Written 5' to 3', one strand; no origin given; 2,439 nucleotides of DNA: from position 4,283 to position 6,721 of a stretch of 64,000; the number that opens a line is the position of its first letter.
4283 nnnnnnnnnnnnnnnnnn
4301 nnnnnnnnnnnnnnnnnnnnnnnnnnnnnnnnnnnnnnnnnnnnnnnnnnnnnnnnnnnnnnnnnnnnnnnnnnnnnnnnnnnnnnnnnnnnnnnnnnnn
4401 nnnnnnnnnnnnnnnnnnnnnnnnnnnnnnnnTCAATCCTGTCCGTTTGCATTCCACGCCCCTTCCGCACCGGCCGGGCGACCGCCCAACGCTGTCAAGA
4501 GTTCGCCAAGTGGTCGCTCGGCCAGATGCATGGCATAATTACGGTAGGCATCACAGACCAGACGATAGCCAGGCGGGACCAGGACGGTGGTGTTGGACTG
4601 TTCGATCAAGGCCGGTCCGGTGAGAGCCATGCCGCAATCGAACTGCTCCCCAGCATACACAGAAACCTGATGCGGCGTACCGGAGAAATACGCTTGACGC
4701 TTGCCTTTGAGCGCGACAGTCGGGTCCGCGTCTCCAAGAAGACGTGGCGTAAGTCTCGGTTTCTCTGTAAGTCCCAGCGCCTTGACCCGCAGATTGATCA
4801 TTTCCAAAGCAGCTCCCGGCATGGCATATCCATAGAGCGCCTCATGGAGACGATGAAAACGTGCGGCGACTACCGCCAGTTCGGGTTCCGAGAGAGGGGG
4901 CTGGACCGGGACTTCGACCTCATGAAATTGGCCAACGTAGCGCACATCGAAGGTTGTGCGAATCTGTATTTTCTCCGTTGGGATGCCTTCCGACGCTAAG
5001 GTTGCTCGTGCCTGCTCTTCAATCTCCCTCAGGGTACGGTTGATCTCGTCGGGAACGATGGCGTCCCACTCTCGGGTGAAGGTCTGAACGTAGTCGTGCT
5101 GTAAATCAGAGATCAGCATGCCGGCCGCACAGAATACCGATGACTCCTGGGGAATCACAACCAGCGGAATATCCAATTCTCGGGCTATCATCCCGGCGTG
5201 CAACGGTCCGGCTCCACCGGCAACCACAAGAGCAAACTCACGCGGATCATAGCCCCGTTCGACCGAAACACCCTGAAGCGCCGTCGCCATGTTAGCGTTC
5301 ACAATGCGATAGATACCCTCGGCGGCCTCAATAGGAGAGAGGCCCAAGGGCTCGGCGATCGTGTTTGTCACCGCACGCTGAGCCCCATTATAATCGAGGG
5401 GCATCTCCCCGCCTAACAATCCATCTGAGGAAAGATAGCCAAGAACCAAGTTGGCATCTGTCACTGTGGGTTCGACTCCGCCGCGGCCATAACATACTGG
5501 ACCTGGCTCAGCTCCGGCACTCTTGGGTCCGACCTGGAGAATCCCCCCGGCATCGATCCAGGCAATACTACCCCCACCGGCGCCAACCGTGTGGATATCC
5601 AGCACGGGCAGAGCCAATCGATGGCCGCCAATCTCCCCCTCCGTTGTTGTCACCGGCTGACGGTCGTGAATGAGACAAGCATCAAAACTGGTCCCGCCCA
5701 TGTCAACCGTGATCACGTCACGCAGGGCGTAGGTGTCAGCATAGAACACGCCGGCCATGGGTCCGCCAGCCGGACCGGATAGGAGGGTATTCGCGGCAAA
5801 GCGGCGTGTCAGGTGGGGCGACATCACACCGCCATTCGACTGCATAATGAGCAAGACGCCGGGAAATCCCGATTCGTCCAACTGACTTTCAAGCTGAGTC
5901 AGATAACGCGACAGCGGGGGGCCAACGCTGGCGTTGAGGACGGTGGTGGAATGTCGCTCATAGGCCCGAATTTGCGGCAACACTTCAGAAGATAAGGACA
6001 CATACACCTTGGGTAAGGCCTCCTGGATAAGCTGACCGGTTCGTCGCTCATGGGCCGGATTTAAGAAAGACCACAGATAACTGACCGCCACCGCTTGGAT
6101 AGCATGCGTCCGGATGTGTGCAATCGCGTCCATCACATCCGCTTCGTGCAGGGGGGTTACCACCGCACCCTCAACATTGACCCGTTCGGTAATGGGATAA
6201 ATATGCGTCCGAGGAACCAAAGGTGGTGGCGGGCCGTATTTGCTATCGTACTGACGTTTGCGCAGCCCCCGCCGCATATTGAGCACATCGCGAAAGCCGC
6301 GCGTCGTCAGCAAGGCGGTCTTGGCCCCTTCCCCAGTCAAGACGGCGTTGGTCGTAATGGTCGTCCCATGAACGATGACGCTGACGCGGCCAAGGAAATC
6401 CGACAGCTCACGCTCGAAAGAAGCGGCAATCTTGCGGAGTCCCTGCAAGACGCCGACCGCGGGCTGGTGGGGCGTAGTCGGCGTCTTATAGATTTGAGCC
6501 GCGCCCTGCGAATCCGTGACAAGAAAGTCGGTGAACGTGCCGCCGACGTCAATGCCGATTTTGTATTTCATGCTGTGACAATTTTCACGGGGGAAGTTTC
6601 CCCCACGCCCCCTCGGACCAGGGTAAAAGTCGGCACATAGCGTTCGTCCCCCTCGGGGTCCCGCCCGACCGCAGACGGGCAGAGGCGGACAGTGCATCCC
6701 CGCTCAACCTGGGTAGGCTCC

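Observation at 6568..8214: Thiolase and DUF35 genes translationally coupled to hydantoinase A/B: a predicted ATP-dependent ring-opening or carboxylation step plus a thiolytic step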

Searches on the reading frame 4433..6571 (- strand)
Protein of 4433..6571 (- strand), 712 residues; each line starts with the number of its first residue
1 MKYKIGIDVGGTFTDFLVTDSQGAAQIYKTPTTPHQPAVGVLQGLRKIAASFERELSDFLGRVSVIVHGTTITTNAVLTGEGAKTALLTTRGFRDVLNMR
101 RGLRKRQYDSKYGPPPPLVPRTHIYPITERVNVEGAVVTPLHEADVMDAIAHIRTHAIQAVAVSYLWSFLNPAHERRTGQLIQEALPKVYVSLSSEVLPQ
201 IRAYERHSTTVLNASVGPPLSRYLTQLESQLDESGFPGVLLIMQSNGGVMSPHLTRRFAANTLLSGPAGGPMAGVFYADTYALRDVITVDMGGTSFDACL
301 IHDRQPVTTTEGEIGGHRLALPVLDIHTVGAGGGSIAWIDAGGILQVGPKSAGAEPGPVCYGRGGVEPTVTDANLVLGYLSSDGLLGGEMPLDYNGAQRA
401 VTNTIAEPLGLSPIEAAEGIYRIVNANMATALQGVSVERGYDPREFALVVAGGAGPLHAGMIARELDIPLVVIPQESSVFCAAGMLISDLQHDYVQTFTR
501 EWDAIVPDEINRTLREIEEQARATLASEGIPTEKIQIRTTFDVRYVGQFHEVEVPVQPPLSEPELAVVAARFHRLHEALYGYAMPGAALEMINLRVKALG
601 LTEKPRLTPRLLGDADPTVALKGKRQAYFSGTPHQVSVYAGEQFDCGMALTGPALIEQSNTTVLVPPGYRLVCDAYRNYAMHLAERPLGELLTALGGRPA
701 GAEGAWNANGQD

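Call 8: search_protein_families(library=pfam, proteins=[window:4433-6571:-], max_evalue=0.001)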
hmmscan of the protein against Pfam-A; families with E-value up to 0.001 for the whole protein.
window:4433-6571:- (712 aa): 3 families
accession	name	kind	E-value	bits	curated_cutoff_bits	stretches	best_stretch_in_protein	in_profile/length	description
PF01968.24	Hydantoinase_A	-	6.9e-93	311.5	22.9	1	206-493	1-290/291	Hydantoinase/oxoprolinase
PF05378.19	Hydant_A_N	-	2.9e-48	164.4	25.2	1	4-185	1-175/176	Hydantoinase/oxoprolinase N-terminal region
PF19278.4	Hydant_A_C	-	3.7e-23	82.4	21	1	508-678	12-187/193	Hydantoinase/oxoprolinase C-terminal domain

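Call 10: search_protein_families(library=ncbifam, proteins=[window:4433-6571:-], max_evalue=0.001)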
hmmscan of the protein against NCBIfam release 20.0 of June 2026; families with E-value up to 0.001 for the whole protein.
window:4433-6571:- (712 aa): 3 families
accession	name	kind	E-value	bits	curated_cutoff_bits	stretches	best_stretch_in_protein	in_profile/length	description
NF050156.1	CapLactmsAlpCapA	equivalog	1.6e-212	707.6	1000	1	3-682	1-686/689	caprolactamase subunit alpha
NF042975.2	AcphenoCarb_ApcC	equivalog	5.2e-117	391.9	1500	1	4-678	10-706/733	acetophenone carboxylase subunit gamma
NF042960.1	AcphenoCarb_ApcA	equivalog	8.4e-83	278.7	1250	1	3-682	2-656/658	acetophenone carboxylase subunit alpha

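Call 11: search_solved_structures(query=window:4433-6571:-, max_evalue=0.001)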
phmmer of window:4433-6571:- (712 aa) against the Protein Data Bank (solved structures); distinct sequences matched with E-value up to 0.001: 6.
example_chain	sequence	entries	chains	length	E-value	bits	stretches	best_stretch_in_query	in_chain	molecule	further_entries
6yra_A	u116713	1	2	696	3.8e-165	554.4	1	2-680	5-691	5-oxoprolinase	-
7hk5_A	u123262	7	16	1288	1.4e-145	489.7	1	4-678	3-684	N-methylhydantoinase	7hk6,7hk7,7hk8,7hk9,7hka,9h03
5l9w_B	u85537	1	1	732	3.3e-113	382.7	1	5-676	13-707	Acetophenone carboxylase gamma subunit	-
5m45_B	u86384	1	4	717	8.4e-76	259.1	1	5-680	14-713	Acetone carboxylase beta subunit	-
5svb_B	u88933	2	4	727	1.7e-75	258.1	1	5-680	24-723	Acetone carboxylase beta subunit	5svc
5l9w_b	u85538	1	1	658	6.6e-63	216.5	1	3-681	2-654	Acetophenone carboxylase alpha subunit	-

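Call 16: find_homologous_proteins(query=window:4433-6571:-, max_evalue=1e-50)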
Query window:4433-6571:- (712 aa): 8000 proteins with E <= 1e-50 among 8000 candidates; the best 120 are listed.
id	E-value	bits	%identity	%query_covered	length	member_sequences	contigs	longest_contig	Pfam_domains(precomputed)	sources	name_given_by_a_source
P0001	0.0e+0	1566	98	100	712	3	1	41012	PF01968.25,PF19278.5,PF05378.20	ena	-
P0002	0.0e+0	1462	91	100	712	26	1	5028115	PF01968.25,PF19278.5,PF05378.20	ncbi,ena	-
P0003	0.0e+0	1443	91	99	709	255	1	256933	PF01968.25,PF19278.5,PF05378.20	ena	-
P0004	0.0e+0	1437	89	100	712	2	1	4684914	PF01968.25,PF19278.5,PF05378.20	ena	-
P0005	0.0e+0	1434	89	100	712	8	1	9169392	PF01968.25,PF19278.5,PF05378.20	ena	-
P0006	0.0e+0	1432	89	100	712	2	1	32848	PF01968.25,PF19278.5,PF05378.20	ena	-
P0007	0.0e+0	1392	87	100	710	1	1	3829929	PF01968.25,PF19278.5,PF05378.20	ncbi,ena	-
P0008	0.0e+0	1374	86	99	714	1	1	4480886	PF01968.25,PF19278.5,PF05378.20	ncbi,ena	-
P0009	0.0e+0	1343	84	100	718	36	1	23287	PF01968.25,PF19278.5,PF05378.20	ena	-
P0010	0.0e+0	1257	80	98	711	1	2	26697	PF01968.25,PF19278.5,PF05378.20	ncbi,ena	-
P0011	0.0e+0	1242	78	98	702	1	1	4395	PF01968.25,PF19278.5,PF05378.20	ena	-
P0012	0.0e+0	1172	74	98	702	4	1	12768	PF01968.25,PF19278.5,PF05378.20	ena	-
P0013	0.0e+0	1142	88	80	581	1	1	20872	PF01968.25,PF19278.5,PF05378.20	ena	-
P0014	0.0e+0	1129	73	98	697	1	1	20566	PF01968.25,PF19278.5,PF05378.20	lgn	-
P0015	0.0e+0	1088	69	98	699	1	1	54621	PF01968.25,PF19278.5,PF05378.20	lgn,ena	-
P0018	0.0e+0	1080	68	98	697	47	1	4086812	PF01968.25,PF19278.5,PF05378.20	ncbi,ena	-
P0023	0.0e+0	1025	65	97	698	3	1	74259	PF01968.25,PF19278.5,PF05378.20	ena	-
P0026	0.0e+0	1013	65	97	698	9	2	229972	PF01968.25,PF19278.5,PF05378.20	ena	-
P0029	1.7e-273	928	60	98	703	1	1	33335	PF01968.25,PF19278.5,PF05378.20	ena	-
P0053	3.3e-263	893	59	97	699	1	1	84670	PF01968.25,PF19278.5,PF05378.20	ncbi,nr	ncbi:MAG: hydantoinase/oxoprolinase family protein [Gammaproteobacteria bacterium]|nr:hydantoinase/o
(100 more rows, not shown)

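Call 18: find_related_loci(query=A1, collection=genome_contigs, flank=10000)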
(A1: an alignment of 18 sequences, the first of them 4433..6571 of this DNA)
Query A1 (712 aa) in genome_contigs; peptide patterns used: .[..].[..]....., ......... (x = any residue, [..] = any of these).
600 stretches matched a pattern (row limit reached: there are more); 584 encode a relative of the query (tblastn E <= 1e-3); the best 80 are kept; 80 distinct loci.
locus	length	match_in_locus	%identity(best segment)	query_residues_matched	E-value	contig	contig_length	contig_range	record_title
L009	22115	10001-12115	86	1-705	0e+0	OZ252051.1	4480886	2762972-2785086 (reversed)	MAG: uncultured Candidatus Binatia bacterium isolate b4184f84-54dd-4777-b1f7-7d436cdf621f genome assembly, chromosome: 1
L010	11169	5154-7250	56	1-698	0e+0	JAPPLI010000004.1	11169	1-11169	MAG: Gammaproteobacteria bacterium isolate RHO3_bin_19 NODE_7443_length_11169_cov_59.313568, whole genome shotgun sequen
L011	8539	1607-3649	57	1-682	0e+0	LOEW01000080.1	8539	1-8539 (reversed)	MAG: Desulfosporosinus sp. BRH_c37 BRHa_1002016, whole genome shotgun sequence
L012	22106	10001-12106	54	1-698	0e+0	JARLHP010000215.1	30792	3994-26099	MAG: Syntrophobacteraceae bacterium isolate MAG_BA69 MetaBAT2_Bin_69_Anoxic_k141_1795449, whole genome shotgun sequence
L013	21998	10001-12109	51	2-696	0e+0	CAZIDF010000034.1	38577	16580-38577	MAG TPA_asm: uncultured Eubacteriales bacterium isolate SRP185410_co2_332 genome assembly, contig: NODE_1067_length_3857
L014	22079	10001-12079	50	2-683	0e+0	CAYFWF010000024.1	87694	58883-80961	MAG TPA_asm: uncultured Eubacteriales bacterium isolate ERP108616_co1_236 genome assembly, contig: k119_516369, whole ge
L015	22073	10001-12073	49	1-686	0e+0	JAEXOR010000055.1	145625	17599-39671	MAG: Bacillota bacterium isolate OH_HBrB_152 k127_1609201, whole genome shotgun sequence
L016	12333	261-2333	48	1-685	0e+0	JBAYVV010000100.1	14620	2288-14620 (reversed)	MAG: Sterolibacterium sp. isolate SO_2016_LW3_68 scaffold05859_LW162_2016, whole genome shotgun sequence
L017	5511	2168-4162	50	3-686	0e+0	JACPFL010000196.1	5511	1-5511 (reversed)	MAG: Deltaproteobacteria bacterium isolate NC_groundwater_360_Ag_B-0.1um_69_10 GD18-4_B1_scaffold_929588, whole genome s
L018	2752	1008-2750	52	1-580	0e+0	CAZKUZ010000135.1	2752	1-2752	MAG TPA_asm: uncultured Thermodesulfobacteriota bacterium isolate binchicken_co219_190 genome assembly, contig: k141_899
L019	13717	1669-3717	51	3-686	0e+0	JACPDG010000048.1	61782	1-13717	MAG: Candidatus Rokuibacteriota bacterium isolate NC_groundwater_303_Ag_B-0.1um_71_19 S7_GD2017_3_B1_scaffold_99, whole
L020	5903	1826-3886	48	1-682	0e+0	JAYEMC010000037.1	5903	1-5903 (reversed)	MAG: Pseudomonadota bacterium isolate MAG091 MAG091_37, whole genome shotgun sequence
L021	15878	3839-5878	48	3-681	0e+0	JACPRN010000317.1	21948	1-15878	MAG: Betaproteobacteria bacterium isolate NC_groundwater_680_Ag_B-0.1um_64_41 B2_S2_coassemblyk141_4123870, whole genome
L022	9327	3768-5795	47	1-669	0e+0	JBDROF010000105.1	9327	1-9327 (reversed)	MAG: Bacteroidota bacterium isolate MEGAHIT-group-1.940 k141_6022864, whole genome shotgun sequence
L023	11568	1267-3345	46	1-686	0e+0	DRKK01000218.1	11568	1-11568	MAG TPA_asm: Sphingomonadales bacterium isolate HyVt-439 HyVt-439_k145_469417, whole genome shotgun sequence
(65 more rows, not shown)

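Call 20: find_encoding_contigs(protein=P0010, flank=8000, max_places=1)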
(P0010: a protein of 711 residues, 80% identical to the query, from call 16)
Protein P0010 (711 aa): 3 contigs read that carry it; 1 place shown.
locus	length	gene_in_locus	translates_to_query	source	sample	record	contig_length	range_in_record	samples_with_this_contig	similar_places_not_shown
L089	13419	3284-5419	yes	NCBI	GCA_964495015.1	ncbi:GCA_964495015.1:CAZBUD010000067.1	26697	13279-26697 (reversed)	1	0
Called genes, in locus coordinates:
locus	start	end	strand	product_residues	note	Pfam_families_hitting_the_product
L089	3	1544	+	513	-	?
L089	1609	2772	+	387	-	PF00108:Thiolase_N, PF02803:Thiolase_C, PF22691:Thiolase_C_1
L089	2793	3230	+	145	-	PF12172:zf-ChsH2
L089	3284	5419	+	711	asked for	PF05378:Hydant_A_N, PF01968:Hydantoinase_A, PF19278:Hydant_A_C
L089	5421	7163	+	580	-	PF02538:Hydantoinase_B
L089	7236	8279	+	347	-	PF00296:Bac_luciferase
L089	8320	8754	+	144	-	PF07366:SnoaL, PF12680:SnoaL_2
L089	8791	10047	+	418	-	PF13646:HEAT_2 (weak), PF03130:HEAT_PBS (faint), PF02985:HEAT (faint), PF13513:HEAT_EZ (faint), PF00514:Arm (faint), PF13646:HEAT_2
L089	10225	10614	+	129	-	-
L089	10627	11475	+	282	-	PF00561:Abhydrolase_1, PF12146:Hydrolase_4 (weak), PF12697:Abhydrolase_6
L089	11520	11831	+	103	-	PF00296:Bac_luciferase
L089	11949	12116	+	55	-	-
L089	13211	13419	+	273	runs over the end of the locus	PF01370:Epimerase, PF04321:RmlD_sub_bind, PF16363:GDP_Man_Dehyd, PF02719:Polysacc_synt_2 (weak)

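Call 21: find_encoding_contigs(protein=P0014, flank=8000, max_places=1)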
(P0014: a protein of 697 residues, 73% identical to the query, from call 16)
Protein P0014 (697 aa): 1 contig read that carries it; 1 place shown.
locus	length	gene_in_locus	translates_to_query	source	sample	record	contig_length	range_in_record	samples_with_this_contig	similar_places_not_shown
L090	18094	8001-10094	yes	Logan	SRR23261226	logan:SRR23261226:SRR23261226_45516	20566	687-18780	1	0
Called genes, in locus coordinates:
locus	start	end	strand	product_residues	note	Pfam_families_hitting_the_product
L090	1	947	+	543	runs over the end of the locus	?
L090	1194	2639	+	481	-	PF07044:DUF1329, PF17131:TP_0789-like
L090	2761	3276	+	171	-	-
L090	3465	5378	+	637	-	-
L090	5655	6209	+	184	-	-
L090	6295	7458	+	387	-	PF00108:Thiolase_N, PF08545:ACP_syn_III (faint), PF02803:Thiolase_C, PF22691:Thiolase_C_1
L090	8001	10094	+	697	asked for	PF05378:Hydant_A_N, PF01968:Hydantoinase_A, PF19278:Hydant_A_C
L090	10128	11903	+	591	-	PF02538:Hydantoinase_B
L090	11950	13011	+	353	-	PF00296:Bac_luciferase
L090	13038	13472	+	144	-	PF07366:SnoaL, PF12680:SnoaL_2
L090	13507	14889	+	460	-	PF03130:HEAT_PBS (faint), PF13646:HEAT_2 (weak), PF02985:HEAT (faint), PF13513:HEAT_EZ (faint), PF00514:Arm (faint), PF13646:HEAT_2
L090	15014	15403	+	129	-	-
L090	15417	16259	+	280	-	PF00561:Abhydrolase_1, PF12697:Abhydrolase_6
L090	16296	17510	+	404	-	PF00296:Bac_luciferase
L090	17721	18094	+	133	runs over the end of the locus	-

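Call 22: find_encoding_contigs(protein=P0018, flank=8000, max_places=1)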
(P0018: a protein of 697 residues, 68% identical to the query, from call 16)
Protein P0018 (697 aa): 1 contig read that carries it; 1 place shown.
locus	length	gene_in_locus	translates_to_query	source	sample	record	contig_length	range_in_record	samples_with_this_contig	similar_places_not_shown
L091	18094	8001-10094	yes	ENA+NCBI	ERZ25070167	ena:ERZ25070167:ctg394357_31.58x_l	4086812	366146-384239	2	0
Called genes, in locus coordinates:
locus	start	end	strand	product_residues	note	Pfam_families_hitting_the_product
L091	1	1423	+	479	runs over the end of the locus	PF07044:DUF1329, PF17131:TP_0789-like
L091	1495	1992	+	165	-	-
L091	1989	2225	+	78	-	-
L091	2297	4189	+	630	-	-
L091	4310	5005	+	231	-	-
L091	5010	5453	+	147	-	PF04255:DUF433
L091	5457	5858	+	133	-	PF18480:DUF5615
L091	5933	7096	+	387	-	PF00108:Thiolase_N, PF02803:Thiolase_C, PF22691:Thiolase_C_1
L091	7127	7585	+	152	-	PF12172:zf-ChsH2, PF01796:OB_ChsH2_C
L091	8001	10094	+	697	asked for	PF05378:Hydant_A_N, PF01968:Hydantoinase_A, PF19278:Hydant_A_C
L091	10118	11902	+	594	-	PF02538:Hydantoinase_B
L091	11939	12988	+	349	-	PF00296:Bac_luciferase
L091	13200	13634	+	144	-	PF07366:SnoaL, PF12680:SnoaL_2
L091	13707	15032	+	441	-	PF13646:HEAT_2, PF03130:HEAT_PBS (faint), PF02985:HEAT (faint), PF00514:Arm (faint), PF13646:HEAT_2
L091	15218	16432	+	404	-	PF00296:Bac_luciferase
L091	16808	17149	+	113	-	-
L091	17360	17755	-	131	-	PF12680:SnoaL_2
